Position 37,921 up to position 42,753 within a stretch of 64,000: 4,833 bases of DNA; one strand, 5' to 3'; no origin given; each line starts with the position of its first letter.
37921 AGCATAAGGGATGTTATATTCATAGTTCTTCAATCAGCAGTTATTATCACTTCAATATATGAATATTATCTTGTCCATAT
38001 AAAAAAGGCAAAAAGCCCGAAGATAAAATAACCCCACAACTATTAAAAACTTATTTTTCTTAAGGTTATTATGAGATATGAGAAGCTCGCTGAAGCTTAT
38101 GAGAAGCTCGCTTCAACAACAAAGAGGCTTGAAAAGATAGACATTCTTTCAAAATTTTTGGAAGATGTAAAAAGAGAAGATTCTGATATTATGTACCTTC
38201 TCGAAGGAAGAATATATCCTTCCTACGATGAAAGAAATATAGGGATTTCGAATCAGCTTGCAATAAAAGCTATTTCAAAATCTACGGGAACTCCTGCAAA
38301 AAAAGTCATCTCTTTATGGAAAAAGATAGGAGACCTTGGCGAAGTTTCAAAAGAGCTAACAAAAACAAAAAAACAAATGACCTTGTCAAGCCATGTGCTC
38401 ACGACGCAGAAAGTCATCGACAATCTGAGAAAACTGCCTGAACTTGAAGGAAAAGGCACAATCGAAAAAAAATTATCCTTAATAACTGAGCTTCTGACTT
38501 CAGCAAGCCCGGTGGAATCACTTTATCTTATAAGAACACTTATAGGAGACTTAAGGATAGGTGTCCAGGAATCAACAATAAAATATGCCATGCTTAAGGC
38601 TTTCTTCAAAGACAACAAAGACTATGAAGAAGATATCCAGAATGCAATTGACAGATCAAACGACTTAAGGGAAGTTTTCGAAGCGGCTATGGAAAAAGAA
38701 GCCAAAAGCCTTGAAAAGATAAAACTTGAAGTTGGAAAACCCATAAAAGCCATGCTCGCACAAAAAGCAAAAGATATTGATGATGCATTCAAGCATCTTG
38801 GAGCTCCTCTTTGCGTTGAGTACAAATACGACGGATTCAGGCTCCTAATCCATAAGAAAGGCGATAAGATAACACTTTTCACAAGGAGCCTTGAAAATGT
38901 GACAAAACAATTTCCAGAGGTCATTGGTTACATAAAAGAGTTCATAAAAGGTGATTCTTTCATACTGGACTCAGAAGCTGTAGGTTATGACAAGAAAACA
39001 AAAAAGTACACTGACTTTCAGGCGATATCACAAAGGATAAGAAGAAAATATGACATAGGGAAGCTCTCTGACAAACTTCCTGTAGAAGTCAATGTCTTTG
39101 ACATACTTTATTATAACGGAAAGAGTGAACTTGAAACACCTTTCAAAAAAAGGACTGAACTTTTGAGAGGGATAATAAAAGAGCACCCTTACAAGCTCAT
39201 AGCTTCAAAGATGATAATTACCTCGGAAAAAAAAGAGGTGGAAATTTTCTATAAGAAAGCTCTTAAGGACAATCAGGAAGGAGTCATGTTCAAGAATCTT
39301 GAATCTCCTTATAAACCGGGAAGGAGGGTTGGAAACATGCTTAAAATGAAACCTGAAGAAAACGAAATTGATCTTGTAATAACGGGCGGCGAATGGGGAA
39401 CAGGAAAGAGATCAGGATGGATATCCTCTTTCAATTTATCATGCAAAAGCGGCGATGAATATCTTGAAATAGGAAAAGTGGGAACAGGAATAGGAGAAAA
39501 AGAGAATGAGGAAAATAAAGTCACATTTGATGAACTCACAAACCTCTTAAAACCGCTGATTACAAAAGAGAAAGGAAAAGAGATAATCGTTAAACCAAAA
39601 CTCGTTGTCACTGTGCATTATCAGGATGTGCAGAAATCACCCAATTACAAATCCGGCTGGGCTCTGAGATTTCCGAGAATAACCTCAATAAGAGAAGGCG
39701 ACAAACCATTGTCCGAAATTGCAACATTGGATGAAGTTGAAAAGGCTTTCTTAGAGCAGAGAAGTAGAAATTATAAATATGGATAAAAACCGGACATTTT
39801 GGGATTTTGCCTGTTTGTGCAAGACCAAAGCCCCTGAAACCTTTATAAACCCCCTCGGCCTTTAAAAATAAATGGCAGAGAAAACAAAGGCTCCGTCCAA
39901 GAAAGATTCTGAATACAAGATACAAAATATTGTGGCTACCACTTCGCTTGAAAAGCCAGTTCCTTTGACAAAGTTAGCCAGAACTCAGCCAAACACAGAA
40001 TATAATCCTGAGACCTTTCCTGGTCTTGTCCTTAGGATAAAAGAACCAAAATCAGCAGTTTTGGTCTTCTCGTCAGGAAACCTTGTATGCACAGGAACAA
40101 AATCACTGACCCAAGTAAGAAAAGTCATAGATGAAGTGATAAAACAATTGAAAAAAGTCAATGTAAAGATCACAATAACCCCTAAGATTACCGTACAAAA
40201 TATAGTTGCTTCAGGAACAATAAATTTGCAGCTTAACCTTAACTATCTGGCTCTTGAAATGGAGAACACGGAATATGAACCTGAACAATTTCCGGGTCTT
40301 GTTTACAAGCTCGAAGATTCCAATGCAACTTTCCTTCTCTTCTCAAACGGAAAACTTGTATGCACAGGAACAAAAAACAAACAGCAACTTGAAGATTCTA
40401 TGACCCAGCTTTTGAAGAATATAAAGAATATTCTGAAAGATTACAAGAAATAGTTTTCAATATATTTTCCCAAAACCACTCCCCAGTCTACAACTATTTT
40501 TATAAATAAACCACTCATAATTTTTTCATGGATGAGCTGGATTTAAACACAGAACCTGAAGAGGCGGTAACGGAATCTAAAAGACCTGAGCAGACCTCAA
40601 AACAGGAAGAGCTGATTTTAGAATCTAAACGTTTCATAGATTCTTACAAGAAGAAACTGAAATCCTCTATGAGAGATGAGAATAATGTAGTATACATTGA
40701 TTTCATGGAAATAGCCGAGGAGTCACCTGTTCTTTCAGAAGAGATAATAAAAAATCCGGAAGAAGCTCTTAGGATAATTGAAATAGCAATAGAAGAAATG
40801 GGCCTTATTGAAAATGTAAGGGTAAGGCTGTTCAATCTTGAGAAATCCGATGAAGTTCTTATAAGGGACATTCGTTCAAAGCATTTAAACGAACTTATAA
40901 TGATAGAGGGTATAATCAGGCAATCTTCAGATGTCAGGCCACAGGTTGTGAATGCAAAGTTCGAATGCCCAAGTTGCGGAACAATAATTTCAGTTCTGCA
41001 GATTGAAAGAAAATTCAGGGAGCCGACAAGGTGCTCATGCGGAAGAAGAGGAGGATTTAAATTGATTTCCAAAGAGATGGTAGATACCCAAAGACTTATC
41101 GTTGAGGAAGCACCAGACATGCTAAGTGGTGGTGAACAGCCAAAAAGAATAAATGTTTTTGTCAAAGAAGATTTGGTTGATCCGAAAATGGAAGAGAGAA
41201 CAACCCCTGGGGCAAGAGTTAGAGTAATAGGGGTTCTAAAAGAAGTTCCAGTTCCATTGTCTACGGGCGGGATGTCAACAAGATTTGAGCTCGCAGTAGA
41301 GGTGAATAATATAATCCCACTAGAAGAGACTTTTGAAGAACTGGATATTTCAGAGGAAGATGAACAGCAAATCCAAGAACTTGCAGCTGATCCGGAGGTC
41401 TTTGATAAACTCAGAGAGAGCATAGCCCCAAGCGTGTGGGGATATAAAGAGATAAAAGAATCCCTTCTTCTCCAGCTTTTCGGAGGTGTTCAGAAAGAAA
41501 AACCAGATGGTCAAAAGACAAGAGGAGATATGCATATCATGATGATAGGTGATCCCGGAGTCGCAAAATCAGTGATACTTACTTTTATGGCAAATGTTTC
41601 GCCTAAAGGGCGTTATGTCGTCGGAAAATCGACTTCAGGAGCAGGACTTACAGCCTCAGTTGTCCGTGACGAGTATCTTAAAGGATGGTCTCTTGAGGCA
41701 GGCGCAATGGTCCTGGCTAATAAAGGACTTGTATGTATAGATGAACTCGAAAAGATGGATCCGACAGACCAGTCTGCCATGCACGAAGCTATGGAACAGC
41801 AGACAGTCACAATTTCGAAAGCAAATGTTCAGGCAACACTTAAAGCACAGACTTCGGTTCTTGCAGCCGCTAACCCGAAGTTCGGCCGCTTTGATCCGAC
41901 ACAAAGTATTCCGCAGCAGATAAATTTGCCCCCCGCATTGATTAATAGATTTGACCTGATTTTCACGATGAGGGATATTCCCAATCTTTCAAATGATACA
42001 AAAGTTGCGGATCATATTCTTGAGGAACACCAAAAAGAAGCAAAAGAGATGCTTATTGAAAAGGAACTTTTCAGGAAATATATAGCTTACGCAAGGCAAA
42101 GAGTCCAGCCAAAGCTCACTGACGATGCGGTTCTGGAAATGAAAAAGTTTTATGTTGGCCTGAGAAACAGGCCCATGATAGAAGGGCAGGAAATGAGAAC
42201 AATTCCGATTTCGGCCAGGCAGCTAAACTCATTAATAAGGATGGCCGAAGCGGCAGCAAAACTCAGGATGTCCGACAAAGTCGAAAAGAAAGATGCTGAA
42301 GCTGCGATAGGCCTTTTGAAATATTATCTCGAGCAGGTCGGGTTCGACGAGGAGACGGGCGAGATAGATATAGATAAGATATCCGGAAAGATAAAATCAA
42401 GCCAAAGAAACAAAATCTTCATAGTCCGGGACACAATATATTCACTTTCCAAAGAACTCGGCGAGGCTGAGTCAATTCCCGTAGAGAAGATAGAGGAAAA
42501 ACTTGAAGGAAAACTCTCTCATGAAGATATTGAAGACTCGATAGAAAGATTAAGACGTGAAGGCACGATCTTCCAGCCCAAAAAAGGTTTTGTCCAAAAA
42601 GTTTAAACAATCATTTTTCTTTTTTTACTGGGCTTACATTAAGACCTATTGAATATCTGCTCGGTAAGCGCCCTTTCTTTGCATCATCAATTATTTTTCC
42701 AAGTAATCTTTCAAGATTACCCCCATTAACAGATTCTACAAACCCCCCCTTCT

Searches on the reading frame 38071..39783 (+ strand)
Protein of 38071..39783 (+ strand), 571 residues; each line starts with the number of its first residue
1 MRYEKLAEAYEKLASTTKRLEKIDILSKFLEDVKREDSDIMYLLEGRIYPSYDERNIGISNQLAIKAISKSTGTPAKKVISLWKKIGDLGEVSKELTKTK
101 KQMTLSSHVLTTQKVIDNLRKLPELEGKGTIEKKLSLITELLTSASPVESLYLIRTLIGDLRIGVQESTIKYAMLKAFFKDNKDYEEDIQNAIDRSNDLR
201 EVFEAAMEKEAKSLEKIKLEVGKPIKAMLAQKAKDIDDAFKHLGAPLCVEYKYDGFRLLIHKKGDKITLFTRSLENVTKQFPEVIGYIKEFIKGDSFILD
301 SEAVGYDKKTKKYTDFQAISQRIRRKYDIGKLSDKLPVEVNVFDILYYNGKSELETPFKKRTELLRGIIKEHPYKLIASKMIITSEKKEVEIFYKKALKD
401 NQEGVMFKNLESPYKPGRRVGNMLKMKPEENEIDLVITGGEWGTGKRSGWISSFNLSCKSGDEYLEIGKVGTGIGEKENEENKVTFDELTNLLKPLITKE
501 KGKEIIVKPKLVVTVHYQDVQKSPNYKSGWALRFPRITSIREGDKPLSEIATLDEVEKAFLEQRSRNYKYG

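Call 56: search_protein_families(library=pfam, proteins=[window:38071-39783:+], max_evalue=0.00001)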
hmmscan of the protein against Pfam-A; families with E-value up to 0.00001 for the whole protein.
window:38071-39783:+ (571 aa): 3 families
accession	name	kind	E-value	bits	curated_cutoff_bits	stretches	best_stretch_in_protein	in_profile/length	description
PF01068.26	DNA_ligase_A_M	-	1.9e-56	191.4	26.2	1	228-427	2-204/204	ATP dependent DNA ligase domain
PF04675.19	DNA_ligase_A_N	-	1.8e-38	132.9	24.6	1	3-171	2-170/174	DNA ligase N terminus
PF04679.21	DNA_ligase_A_C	-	9.5e-14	52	27.5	1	447-542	1-92/94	ATP dependent DNA ligase C terminal region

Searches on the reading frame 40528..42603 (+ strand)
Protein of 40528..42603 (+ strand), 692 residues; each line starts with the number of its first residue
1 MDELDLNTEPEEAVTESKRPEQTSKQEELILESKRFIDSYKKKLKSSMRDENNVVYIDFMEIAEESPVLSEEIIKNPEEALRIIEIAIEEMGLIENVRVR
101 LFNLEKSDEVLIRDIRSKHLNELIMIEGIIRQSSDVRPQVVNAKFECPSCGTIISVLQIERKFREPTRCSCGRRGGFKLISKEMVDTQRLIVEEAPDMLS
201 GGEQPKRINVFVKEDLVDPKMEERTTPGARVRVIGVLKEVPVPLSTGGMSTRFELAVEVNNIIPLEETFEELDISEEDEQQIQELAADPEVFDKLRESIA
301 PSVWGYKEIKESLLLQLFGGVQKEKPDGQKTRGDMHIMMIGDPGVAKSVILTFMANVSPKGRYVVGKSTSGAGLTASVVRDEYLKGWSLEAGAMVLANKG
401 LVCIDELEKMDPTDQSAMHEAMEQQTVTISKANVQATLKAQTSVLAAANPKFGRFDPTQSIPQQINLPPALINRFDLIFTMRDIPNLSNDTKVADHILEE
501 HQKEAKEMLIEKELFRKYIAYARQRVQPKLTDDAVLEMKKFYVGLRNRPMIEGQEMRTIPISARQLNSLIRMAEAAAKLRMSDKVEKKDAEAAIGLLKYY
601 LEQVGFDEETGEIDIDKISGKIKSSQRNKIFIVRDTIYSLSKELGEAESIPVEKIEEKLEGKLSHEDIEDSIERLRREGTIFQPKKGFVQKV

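Call 56: search_protein_families(library=pfam, proteins=[window:40528-42603:+], max_evalue=0.00001)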
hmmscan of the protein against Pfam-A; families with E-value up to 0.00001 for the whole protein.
window:40528-42603:+ (692 aa): 6 families
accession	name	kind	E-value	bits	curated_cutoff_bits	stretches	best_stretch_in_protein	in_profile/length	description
PF00493.29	MCM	-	1.4e-90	302.8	23.3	1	278-501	1-224/224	MCM P-loop domain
PF17207.9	MCM_OB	-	1.6e-25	89.7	24.8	1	112-240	2-125/126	MCM OB domain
PF17855.7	MCM_lid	-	8.8e-25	87.5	27.4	1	513-598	1-84/87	MCM AAA-lid domain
PF01078.27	Mg_chelatase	-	1.3e-10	41.4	20.3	1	388-451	96-159/207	Magnesium chelatase, subunit ChlI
PF07726.17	AAA_3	-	1.3e-07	32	27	1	336-450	1-112/131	ATPase family associated with various cellular activities (AAA)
PF14551.11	MCM_N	-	6.5e-06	26.9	24.9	0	39-91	20-72/95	MCM N-terminal domain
